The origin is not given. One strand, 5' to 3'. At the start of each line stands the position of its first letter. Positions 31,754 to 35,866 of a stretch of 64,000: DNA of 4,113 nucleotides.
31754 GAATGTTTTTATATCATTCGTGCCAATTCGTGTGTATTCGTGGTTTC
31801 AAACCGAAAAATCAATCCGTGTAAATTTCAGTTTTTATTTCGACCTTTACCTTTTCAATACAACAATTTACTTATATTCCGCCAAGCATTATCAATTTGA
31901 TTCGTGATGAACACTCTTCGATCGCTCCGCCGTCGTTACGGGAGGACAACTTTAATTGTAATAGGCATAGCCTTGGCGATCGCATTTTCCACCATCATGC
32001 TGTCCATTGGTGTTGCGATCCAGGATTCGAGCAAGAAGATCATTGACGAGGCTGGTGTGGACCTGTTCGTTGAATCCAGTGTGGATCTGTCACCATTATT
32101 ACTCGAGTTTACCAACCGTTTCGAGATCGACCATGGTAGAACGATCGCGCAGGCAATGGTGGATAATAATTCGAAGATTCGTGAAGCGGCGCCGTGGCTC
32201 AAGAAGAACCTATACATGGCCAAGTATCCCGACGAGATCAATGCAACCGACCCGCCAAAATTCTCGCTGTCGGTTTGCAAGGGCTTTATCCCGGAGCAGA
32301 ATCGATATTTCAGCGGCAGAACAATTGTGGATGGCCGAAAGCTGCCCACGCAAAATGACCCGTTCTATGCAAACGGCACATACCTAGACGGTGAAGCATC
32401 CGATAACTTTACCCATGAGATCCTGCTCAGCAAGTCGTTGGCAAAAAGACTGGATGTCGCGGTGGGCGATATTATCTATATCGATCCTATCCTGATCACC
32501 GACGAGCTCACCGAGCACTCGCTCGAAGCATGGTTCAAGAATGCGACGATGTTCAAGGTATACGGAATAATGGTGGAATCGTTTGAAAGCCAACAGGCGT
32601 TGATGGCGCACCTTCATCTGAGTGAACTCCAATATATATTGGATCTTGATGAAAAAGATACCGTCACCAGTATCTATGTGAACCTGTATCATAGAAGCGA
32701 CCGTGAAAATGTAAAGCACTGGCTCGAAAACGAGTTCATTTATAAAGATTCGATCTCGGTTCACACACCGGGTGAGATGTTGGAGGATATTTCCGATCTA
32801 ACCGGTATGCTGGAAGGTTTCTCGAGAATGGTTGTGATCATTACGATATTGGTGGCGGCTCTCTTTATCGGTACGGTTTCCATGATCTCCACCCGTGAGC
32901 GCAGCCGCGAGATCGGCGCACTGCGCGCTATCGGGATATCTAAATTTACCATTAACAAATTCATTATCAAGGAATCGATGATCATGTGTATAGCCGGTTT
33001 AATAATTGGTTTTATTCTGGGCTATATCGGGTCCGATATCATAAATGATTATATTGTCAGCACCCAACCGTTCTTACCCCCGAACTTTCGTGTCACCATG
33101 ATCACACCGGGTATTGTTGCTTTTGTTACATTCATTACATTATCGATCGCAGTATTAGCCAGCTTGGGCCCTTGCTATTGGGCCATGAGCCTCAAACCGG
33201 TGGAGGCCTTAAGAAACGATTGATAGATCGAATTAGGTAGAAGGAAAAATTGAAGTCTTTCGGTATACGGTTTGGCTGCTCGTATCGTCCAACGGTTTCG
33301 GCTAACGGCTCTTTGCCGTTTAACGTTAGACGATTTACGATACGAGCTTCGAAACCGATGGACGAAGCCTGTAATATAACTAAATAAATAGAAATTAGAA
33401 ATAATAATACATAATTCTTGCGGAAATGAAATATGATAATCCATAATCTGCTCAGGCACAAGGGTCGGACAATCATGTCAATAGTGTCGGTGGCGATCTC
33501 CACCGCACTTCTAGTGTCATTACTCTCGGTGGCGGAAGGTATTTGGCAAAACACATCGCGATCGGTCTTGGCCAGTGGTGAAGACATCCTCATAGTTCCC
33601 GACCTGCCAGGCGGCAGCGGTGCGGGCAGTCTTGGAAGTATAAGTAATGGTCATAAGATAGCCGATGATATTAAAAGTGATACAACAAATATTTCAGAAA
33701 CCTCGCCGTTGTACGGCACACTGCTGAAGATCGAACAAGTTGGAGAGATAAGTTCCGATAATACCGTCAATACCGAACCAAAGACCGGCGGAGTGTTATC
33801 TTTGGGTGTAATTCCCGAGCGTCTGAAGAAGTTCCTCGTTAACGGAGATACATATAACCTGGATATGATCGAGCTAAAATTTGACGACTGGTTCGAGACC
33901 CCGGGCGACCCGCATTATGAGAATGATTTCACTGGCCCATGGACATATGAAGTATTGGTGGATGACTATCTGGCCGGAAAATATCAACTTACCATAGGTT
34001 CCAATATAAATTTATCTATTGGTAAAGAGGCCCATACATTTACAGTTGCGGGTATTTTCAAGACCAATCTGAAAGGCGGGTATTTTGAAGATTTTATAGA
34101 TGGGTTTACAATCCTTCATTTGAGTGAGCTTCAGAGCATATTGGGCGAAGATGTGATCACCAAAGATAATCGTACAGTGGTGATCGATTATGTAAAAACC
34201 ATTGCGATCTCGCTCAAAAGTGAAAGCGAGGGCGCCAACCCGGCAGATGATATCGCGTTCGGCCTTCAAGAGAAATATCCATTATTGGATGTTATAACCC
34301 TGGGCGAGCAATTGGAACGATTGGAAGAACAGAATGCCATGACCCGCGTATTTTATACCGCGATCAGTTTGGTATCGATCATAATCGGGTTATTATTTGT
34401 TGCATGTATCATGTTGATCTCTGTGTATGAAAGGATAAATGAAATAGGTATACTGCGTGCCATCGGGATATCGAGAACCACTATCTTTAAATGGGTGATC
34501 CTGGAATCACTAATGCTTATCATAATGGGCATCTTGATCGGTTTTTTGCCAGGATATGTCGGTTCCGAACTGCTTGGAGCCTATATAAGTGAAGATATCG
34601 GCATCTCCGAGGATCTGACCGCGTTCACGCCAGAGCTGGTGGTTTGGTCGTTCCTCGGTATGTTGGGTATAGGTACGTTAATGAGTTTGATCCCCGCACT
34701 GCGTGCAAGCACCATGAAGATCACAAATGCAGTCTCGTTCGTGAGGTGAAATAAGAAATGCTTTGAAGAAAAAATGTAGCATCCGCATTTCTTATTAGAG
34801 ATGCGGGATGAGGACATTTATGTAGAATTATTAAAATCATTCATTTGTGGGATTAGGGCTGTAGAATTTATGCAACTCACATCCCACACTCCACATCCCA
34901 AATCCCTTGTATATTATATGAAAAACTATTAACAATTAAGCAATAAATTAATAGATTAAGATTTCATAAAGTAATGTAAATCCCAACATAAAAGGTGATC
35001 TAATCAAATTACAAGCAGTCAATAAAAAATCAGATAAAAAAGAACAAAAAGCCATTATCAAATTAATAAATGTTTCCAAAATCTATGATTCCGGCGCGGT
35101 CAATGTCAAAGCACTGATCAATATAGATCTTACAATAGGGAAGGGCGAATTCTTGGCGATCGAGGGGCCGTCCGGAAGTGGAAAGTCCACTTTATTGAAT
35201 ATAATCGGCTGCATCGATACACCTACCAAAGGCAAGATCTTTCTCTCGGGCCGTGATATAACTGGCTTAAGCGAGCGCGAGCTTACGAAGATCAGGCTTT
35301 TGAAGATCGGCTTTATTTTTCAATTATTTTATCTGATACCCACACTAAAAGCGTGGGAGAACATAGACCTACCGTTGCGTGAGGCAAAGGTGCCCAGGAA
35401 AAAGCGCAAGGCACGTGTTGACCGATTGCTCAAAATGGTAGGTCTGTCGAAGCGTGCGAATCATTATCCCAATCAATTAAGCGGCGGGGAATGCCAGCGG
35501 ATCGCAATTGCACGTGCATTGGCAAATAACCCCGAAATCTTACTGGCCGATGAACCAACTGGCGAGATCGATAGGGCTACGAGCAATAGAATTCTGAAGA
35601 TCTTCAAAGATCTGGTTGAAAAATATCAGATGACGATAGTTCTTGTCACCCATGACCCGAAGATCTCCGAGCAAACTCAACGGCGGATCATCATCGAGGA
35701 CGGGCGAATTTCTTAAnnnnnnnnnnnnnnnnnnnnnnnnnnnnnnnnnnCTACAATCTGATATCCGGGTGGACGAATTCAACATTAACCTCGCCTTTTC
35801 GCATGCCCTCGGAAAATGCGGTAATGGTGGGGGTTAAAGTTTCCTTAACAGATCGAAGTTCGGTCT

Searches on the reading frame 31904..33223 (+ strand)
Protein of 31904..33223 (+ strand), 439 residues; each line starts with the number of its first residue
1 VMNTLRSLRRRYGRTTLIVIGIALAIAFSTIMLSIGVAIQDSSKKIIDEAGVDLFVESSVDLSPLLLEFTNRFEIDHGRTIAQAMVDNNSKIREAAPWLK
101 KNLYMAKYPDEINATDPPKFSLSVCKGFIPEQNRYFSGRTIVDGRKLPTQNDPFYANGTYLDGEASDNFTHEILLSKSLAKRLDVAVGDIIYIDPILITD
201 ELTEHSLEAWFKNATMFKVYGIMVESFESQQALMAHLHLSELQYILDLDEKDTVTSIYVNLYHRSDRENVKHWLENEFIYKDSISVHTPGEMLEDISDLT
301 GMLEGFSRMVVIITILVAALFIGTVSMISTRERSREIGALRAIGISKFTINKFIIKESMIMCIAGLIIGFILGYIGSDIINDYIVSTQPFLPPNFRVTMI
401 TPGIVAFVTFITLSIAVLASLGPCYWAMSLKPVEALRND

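Call 28: search_protein_families(library=pfam, proteins=[window:31904-33223:+], max_evalue=0.00001)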
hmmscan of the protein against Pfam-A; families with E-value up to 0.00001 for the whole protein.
window:31904-33223:+ (439 aa): 2 families
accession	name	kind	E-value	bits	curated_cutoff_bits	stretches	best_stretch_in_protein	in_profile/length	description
PF02687.27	FtsX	-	2.1e-16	60.5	25.5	1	309-421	2-113/120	FtsX-like permease C-terminal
PF12704.14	MacB_PCD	-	7.7e-13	49.6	27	1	15-275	1-205/207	MacB-like periplasmic core domain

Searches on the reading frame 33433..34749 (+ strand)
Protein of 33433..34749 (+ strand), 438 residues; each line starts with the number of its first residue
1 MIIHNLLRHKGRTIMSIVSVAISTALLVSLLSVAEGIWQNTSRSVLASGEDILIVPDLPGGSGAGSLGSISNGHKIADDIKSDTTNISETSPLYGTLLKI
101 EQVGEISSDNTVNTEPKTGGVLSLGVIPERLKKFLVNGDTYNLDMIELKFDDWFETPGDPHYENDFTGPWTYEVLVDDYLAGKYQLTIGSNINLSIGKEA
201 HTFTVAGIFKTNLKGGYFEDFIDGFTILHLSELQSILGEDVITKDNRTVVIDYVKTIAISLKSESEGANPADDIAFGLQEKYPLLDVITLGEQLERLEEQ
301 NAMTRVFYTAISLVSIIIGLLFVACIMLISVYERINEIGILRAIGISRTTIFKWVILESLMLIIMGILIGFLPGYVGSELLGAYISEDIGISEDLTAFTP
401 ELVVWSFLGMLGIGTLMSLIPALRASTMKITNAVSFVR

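Call 28: search_protein_families(library=pfam, proteins=[window:33433-34749:+], max_evalue=0.00001)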
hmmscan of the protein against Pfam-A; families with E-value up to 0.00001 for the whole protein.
window:33433-34749:+ (438 aa): 2 families
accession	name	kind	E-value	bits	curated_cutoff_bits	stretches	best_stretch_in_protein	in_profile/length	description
PF02687.27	FtsX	-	6.3e-17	62.2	25.5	1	310-429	2-119/120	FtsX-like permease C-terminal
PF12704.14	MacB_PCD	-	1.1e-06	29.6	27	1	13-264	1-194/207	MacB-like periplasmic core domain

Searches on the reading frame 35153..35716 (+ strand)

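Call 28: search_protein_families(library=pfam, proteins=[window:35153-35716:+], max_evalue=0.00001)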
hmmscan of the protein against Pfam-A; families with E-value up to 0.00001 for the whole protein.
window:35153-35716:+ (187 aa): 1 family
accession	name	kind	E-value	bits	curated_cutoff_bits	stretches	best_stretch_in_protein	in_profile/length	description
PF00005.33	ABC_tran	-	8.8e-30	104.5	25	1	2-136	15-136/137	ABC transporter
